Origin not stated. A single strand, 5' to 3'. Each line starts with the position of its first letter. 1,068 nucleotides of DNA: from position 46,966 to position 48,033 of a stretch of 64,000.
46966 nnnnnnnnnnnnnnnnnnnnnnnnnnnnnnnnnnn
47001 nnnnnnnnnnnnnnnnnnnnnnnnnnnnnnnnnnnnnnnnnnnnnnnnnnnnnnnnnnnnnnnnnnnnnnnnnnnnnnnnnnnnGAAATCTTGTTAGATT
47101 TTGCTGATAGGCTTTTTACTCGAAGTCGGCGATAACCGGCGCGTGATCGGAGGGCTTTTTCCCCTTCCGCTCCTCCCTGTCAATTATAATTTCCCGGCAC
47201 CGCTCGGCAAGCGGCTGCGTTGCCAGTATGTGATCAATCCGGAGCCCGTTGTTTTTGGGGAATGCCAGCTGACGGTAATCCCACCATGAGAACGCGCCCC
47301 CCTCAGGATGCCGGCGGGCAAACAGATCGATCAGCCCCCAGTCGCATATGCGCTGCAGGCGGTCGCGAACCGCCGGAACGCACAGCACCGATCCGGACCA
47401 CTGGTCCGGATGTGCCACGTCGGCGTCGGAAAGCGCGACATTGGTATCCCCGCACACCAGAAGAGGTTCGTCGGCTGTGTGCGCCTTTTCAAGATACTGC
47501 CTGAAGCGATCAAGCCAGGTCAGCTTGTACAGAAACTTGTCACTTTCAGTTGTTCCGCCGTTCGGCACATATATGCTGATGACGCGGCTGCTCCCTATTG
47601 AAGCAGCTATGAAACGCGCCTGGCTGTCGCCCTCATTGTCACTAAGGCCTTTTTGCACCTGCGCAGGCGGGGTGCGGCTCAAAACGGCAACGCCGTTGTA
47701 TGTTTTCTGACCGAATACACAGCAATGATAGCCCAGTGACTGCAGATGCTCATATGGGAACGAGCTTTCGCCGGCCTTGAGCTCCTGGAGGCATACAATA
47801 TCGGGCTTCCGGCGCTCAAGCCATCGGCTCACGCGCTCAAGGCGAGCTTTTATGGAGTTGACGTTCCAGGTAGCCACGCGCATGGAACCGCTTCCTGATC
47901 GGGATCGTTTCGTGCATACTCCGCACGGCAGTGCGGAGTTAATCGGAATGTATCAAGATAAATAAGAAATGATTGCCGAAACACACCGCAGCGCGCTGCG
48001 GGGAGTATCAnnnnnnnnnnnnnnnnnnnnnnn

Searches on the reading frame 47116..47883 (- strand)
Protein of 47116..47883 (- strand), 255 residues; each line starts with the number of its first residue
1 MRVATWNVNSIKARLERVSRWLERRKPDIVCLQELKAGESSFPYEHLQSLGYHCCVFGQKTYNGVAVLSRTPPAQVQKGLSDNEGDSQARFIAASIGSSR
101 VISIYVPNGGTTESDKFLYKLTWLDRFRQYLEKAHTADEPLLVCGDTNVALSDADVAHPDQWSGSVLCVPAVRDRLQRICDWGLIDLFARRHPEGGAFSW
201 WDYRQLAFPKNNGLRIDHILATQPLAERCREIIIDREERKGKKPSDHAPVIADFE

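Call 3: search_protein_families(library=pfam, proteins=[window:47116-47883:-])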
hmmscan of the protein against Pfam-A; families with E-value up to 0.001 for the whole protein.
window:47116-47883:- (255 aa): 1 family
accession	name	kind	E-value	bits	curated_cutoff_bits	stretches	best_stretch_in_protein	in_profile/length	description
PF03372.29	Exo_endo_phos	-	1.5e-35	123.3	24.5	1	4-247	1-225/225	Endonuclease/Exonuclease/phosphatase family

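Call 4: search_protein_families(library=ncbifam, proteins=[window:47116-47883:-])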
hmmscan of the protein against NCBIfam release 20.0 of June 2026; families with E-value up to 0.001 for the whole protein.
window:47116-47883:- (255 aa): 5 families
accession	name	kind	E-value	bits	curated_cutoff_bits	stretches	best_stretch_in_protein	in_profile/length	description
TIGR00195.1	exoDNase_III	equivalog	4.3e-83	278.8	182.55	1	1-253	1-253/254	exodeoxyribonuclease III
TIGR00633.1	xth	equivalog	2.7e-79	266.3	99.05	1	1-254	1-254/255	exodeoxyribonuclease III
NF008733.0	PRK11756.1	equivalog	1.5e-64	217.8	280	1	1-255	1-268/269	exodeoxyribonuclease III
NF010489.0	PRK13911.1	equivalog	1.4e-30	106.9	503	1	1-250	1-245/250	exodeoxyribonuclease III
NF003842.0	PRK05421.1-4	equivalog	0.00028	20.4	144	0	3-82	34-119/259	endonuclease/exonuclease/phosphatase family protein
